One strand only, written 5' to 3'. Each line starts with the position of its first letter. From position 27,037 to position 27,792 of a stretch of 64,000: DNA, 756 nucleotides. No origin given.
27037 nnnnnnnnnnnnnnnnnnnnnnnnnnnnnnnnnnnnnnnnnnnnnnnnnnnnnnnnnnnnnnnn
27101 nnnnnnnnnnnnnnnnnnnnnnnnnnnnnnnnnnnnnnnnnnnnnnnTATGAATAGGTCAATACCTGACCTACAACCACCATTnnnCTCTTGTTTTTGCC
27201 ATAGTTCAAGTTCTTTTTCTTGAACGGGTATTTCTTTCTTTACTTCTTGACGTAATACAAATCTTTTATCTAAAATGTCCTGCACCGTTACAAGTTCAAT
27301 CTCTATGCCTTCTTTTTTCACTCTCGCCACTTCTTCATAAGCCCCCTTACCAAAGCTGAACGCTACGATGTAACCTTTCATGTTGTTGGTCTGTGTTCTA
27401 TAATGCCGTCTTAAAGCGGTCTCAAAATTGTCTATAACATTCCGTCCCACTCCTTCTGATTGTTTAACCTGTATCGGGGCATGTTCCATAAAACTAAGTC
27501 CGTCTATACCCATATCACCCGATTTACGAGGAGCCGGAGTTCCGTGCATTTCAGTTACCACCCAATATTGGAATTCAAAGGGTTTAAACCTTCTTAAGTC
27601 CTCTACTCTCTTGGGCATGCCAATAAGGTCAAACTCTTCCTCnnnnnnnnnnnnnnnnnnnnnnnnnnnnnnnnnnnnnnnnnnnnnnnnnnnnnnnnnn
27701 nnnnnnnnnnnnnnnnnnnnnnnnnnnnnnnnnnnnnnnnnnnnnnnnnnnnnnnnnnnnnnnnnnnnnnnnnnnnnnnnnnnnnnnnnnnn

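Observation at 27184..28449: Beta-class DNA methyltransferase fused to an Mrr-like PD-(D/E)XK nuclease domain; candidate single-chain R-M or defence gene on the island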

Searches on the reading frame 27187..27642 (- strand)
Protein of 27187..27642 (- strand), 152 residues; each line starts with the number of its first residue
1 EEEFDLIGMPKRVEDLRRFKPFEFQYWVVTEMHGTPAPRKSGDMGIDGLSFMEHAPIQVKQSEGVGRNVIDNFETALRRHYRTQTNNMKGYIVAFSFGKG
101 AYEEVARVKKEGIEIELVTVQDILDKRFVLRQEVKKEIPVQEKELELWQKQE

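Call 6: search_protein_families(library=pfam, proteins=[window:27187-27642:-], max_evalue=10)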
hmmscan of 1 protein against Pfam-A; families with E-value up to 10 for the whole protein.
seq(152 aa): 0 families

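Call 7: search_solved_structures(query=window:27187-27642:-, max_evalue=10, show_alignments=3)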
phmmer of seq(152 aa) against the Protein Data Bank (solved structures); distinct sequences matched with E-value up to 10: 0.

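Call 18: find_homologous_proteins(query=window:27244-27627:-, max_evalue=0.001)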
Query seq(128 aa) (128 aa): 452 proteins with E <= 0.001 among 454 candidates; the best 120 are listed.
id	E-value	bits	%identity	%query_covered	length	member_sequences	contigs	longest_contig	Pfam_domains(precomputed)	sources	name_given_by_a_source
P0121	2.0e-63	230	79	96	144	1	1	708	-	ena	-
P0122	2.5e-57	210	76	96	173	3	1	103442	-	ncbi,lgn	-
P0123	2.0e-56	207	73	98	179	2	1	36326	PF01555.25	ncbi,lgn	-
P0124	1.6e-55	204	69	96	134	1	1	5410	-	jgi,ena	-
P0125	1.9e-55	204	71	100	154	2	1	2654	-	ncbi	-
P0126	3.1e-55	203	72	99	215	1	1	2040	PF01555.25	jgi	jgi:hypothetical protein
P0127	3.6e-55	203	71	96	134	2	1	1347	-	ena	-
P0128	4.8e-55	203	73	97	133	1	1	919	-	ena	-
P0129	5.7e-54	199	72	100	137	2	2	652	-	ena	-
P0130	1.3e-53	198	70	100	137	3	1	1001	-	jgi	jgi:hypothetical protein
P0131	3.6e-53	197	71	99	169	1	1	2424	PF04471.19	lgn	-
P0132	2.3e-50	188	67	98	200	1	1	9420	PF04471.19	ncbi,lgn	-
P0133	8.0e-50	186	63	98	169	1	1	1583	-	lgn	-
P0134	1.1e-48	182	65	100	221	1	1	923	PF01555.25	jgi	jgi:SAM-dependent methyltransferase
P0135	2.1e-47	178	62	95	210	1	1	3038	PF04471.19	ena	-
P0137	4.5e-41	158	64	96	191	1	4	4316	PF04471.19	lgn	-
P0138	3.8e-40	155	58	100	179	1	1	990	PF04471.19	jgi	-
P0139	8.6e-40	154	65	93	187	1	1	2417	PF04471.19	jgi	jgi:hypothetical protein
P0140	1.7e-39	153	58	95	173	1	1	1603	PF04471.19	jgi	jgi:restriction endonuclease Mrr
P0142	4.3e-39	151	65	91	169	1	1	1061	PF04471.19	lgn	-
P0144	7.7e-39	150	60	95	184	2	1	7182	PF04471.19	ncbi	ncbi:MAG: restriction endonuclease [Candidatus Dormibacteria bacterium]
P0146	8.6e-39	150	63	92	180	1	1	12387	PF04471.19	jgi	jgi:Restriction endonuclease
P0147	8.7e-39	150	59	99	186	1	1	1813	PF04471.19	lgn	-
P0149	1.9e-38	149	64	87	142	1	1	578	PF04471.19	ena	-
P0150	2.6e-38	149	66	91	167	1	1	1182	PF04471.19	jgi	jgi:hypothetical protein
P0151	3.0e-38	149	57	95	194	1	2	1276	PF04471.19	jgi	jgi:hypothetical protein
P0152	5.7e-38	148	61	94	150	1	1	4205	PF04471.19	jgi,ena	-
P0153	6.5e-38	147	61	92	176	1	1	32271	PF04471.19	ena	-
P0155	7.5e-38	147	62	94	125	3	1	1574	PF04471.19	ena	-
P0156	1.3e-37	147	67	85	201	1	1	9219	PF04471.19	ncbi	ncbi:MAG: restriction endonuclease [Candidatus Limnocylindria bacterium]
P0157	1.6e-37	146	56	99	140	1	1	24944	PF04471.19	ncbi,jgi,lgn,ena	ncbi:hypothetical protein ES702_03701 [subsurface metagenome]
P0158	2.5e-37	146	60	96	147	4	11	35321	PF04471.19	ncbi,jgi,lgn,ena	jgi:restriction endonuclease Mrr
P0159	3.0e-37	145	60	91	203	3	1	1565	PF04471.19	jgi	jgi:hypothetical protein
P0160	6.1e-37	144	64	92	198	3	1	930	PF04471.19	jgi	jgi:hypothetical protein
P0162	1.5e-36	143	60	96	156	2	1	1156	PF04471.19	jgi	-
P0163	2.3e-36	142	62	92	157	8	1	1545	PF04471.19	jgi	jgi:hypothetical protein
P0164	2.4e-36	142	54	95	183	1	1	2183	PF04471.19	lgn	-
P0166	4.8e-36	141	62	92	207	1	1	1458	PF04471.19,PF01555.25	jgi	jgi:hypothetical protein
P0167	4.9e-36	141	61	93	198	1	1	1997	PF04471.19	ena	-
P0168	4.9e-36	141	60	93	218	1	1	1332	PF13847.13,PF04471.19,PF01555.25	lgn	-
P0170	6.7e-36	141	61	94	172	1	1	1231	PF04471.19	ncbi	-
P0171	6.8e-36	141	64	93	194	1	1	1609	PF04471.19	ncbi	-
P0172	7.0e-36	141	59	95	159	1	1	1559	PF04471.19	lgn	-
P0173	8.4e-36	141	59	95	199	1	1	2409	PF04471.19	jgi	-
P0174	8.7e-36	141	61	93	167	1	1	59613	PF04471.19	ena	-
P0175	9.4e-36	140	63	87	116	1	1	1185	PF04471.19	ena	-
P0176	1.0e-35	140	56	95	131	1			PF04471.19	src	-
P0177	1.1e-35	140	58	95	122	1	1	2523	PF04471.19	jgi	-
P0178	1.1e-35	140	59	93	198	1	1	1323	PF04471.19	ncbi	ncbi:MAG: restriction endonuclease, partial [Candidatus Dormibacteraceae bacterium]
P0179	1.4e-35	140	55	94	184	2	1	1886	PF04471.19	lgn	-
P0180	1.5e-35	140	56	95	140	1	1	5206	PF04471.19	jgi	jgi:hypothetical protein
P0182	1.7e-35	140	64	86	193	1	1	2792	PF04471.19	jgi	jgi:hypothetical protein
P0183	1.7e-35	140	56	94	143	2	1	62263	PF04471.19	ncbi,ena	-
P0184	1.7e-35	140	60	94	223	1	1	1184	PF13847.13,PF04471.19,PF01555.25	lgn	-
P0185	2.3e-35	139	58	95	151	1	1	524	PF04471.19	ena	-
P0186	2.5e-35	139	59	95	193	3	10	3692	PF04471.19,PF01555.25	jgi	-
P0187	2.5e-35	139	59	93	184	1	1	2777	PF04471.19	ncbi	-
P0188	2.5e-35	139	64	88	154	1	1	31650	PF04471.19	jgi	-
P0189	2.6e-35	139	62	93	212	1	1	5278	PF04471.19,PF01555.25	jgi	jgi:hypothetical protein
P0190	3.7e-35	139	58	93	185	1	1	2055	PF04471.19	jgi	jgi:hypothetical protein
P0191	3.9e-35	138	59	93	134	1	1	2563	PF04471.19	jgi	jgi:restriction endonuclease Mrr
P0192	4.0e-35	138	55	92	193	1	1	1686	PF04471.19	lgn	-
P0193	4.6e-35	138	54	93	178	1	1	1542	PF04471.19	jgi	-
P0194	4.7e-35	138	59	93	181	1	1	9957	PF04471.19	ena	-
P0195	5.0e-35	138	57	95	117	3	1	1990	PF04471.19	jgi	jgi:Restriction endonuclease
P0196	5.5e-35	138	61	93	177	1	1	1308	PF04471.19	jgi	jgi:Restriction endonuclease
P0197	8.1e-35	137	57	92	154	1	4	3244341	PF04471.19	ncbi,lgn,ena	ncbi:MAG: restriction endonuclease [Candidatus Binatus sp.]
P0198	8.3e-35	137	57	96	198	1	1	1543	PF04471.19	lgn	-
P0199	8.9e-35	137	61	99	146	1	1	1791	PF04471.19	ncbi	-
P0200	9.1e-35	137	55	94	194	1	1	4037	PF13847.13,PF04471.19,PF01555.25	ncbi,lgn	-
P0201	9.2e-35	137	61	92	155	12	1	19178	PF04471.19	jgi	-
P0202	1.0e-34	137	59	93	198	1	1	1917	PF04471.19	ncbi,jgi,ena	-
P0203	1.1e-34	137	60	91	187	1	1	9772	PF04471.19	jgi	jgi:hypothetical protein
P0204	1.1e-34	137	58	93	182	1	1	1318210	PF04471.19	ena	-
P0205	1.2e-34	137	60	93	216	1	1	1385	PF04471.19,PF01555.25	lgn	-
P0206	1.3e-34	137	58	94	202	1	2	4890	PF00589.28,PF04471.19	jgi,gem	-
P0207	1.3e-34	137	58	95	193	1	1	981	PF04471.19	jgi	jgi:hypothetical protein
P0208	1.8e-34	136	57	94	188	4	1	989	PF04471.19,PF01555.25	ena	-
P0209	2.8e-34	136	58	95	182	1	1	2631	PF04471.19,PF01555.25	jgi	-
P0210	3.4e-34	135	63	93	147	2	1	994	PF04471.19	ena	-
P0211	3.5e-34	135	61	95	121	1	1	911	PF04471.19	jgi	-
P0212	7.2e-34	134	58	94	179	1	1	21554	PF04471.19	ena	-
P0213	7.5e-34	134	60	93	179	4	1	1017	PF04471.19,PF01555.25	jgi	jgi:hypothetical protein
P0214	8.4e-34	134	58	91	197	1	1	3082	PF04471.19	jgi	jgi:Restriction endonuclease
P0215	1.6e-33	133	58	93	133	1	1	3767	PF04471.19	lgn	-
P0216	1.6e-33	133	57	95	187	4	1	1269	PF13649.13,PF04471.19,PF01555.25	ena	-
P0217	1.6e-33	133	58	93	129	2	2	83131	PF04471.19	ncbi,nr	ncbi:MAG: restriction endonuclease [Candidatus Bathyarchaeota archaeon]|nr:restriction endonuclease 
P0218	1.8e-33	133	57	95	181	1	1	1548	PF04471.19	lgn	-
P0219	1.8e-33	133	59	95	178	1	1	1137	PF04471.19,PF01555.25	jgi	jgi:tRNA G10 N-methylase Trm11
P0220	1.9e-33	133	60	93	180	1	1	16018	PF04471.19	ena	-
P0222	2.5e-33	133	58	93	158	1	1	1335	PF04471.19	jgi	jgi:hypothetical protein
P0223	2.7e-33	133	60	93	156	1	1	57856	PF04471.19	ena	-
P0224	2.8e-33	132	64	83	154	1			PF04471.19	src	-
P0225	2.9e-33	132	57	95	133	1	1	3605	PF04471.19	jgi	jgi:hypothetical protein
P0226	3.3e-33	132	56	93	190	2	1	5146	PF04471.19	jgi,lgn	jgi:hypothetical protein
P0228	3.8e-33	132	60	93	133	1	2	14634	PF04471.19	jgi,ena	jgi:hypothetical protein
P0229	5.2e-33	132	57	95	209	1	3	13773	PF04471.19,PF01555.25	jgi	-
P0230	5.3e-33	132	57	95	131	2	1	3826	PF04471.19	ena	-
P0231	5.4e-33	132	57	95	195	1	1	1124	PF04471.19,PF01555.25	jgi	jgi:tRNA G10 N-methylase Trm11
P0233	5.8e-33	131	58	93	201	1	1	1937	PF04471.19,PF01555.25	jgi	jgi:SAM-dependent methyltransferase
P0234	5.9e-33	131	56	93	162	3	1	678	PF04471.19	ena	-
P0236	6.7e-33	131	52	96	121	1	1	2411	PF04471.19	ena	-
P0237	6.7e-33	131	57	95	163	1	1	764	PF04471.19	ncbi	-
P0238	7.2e-33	131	60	92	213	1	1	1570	PF04471.19,PF01555.25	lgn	-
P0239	7.6e-33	131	57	90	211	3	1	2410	PF13649.13,PF04471.19,PF01555.25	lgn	-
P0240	8.3e-33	131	55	94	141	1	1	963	PF04471.19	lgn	-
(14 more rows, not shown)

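Call 19: find_encoding_contigs(protein=P0197, flank=6000, max_places=3)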
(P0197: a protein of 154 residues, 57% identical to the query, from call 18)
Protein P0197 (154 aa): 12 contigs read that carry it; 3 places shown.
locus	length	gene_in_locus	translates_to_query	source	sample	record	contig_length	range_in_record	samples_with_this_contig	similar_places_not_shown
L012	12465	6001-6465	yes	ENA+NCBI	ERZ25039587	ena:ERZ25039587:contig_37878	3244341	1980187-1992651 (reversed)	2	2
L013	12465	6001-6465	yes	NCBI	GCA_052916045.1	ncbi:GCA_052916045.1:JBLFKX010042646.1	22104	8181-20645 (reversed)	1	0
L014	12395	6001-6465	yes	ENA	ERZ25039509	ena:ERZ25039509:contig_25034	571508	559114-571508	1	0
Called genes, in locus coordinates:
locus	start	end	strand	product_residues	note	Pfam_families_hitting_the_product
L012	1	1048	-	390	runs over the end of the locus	PF13524:Glyco_trans_1_2 (faint)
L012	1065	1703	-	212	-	PF01725:Ham1p_like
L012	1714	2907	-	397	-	PF01820:Dala_Dala_lig_N, PF02222:ATP-grasp (faint), PF02786:CPSase_L_D2 (weak), PF07478:Dala_Dala_lig_C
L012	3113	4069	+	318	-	PF12760:Zn_ribbon_IS1595, PF12762:DDE_Tnp_IS1595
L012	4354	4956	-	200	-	-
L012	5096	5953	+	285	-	PF01555:N6_N4_Mtase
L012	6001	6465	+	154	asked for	PF04471:Mrr_cat (weak)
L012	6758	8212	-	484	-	PF00478:IMPDH, PF00571:CBS, PF01070:FMN_dh, PF00977:His_biosynth (weak), PF03060:NMO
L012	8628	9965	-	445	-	PF07044:DUF1329, PF17131:TP_0789-like (faint)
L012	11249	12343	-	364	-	PF01636:APH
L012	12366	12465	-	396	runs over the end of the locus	PF02771:Acyl-CoA_dh_N, PF02770:Acyl-CoA_dh_M, PF00441:Acyl-CoA_dh_1, PF08028:Acyl-CoA_dh_2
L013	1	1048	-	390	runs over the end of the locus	PF13524:Glyco_trans_1_2 (weak)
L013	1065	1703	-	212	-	PF01725:Ham1p_like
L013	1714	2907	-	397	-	PF01820:Dala_Dala_lig_N, PF02222:ATP-grasp (faint), PF02786:CPSase_L_D2 (weak), PF07478:Dala_Dala_lig_C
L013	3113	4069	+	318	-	PF12760:Zn_ribbon_IS1595, PF12762:DDE_Tnp_IS1595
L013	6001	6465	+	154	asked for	PF04471:Mrr_cat (weak)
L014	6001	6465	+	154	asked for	PF04471:Mrr_cat (weak)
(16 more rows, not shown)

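Call 20: find_encoding_contigs(protein=P0158, flank=6000, max_places=5)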
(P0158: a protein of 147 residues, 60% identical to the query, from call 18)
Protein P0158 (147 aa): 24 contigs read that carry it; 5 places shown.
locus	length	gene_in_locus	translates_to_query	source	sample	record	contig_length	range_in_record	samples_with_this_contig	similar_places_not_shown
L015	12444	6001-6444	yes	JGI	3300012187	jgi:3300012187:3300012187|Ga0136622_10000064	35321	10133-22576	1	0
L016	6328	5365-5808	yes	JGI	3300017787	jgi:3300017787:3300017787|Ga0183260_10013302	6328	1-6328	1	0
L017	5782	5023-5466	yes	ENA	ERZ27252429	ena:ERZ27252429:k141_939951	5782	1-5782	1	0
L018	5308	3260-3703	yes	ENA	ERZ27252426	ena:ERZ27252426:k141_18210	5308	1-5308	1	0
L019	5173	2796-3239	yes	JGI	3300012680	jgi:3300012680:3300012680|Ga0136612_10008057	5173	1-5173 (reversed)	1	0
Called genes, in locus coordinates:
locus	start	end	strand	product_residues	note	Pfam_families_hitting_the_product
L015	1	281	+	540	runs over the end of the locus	PF00496:SBP_bac_5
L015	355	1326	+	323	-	PF19300:BPD_transp_1_N, PF00528:BPD_transp_1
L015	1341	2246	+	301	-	PF12911:OppC_N, PF00528:BPD_transp_1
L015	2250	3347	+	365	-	PF00005:ABC_tran, PF13304:AAA_21 (weak), PF08352:oligo_HPY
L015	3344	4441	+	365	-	PF00005:ABC_tran, PF08352:oligo_HPY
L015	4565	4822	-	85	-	PF00557:Peptidase_M24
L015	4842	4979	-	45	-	-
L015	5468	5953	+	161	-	PF01555:N6_N4_Mtase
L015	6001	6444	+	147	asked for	PF04471:Mrr_cat (weak)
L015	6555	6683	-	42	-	-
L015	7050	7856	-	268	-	PF00557:Peptidase_M24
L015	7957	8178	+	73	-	-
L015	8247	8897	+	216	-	PF03807:F420_oxidored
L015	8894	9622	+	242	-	PF01497:Peripla_BP_2 (weak)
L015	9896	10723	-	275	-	PF02548:Pantoate_transf, PF13714:PEP_mutase (weak)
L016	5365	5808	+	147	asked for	PF04471:Mrr_cat (weak)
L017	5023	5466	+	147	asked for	PF04471:Mrr_cat (weak)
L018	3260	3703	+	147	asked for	PF04471:Mrr_cat (weak)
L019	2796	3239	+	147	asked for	PF04471:Mrr_cat (weak)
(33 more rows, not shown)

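Call 21: find_encoding_contigs(protein=P0204, flank=6000, max_places=3)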
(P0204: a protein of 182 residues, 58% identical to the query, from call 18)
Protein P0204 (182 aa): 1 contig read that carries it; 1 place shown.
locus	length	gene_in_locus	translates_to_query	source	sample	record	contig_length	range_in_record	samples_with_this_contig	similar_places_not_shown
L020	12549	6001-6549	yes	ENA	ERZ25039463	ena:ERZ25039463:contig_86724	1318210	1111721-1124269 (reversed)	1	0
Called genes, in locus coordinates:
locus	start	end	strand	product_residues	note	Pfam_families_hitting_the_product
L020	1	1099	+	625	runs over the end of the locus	PF18072:FGAR-AT_linker, PF00586:AIRS, PF02769:AIRS_C, PF00586:AIRS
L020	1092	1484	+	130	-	-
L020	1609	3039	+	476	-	PF13230:GATase_4 (weak), PF13522:GATase_6, PF13537:GATase_7, PF00156:Pribosyltran (weak)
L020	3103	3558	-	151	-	-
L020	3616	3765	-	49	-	-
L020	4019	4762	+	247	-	PF01555:N6_N4_Mtase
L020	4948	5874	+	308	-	PF13358:DDE_3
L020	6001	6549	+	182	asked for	PF04471:Mrr_cat (weak)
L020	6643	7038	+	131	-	PF00551:Formyl_trans_N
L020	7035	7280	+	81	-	PF00551:Formyl_trans_N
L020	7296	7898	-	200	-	-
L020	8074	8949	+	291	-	PF01808:AICARFT_IMPCHas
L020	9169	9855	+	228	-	PF03551:PadR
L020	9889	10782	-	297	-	PF00106:adh_short, PF08659:KR, PF13561:adh_short_C2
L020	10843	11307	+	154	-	-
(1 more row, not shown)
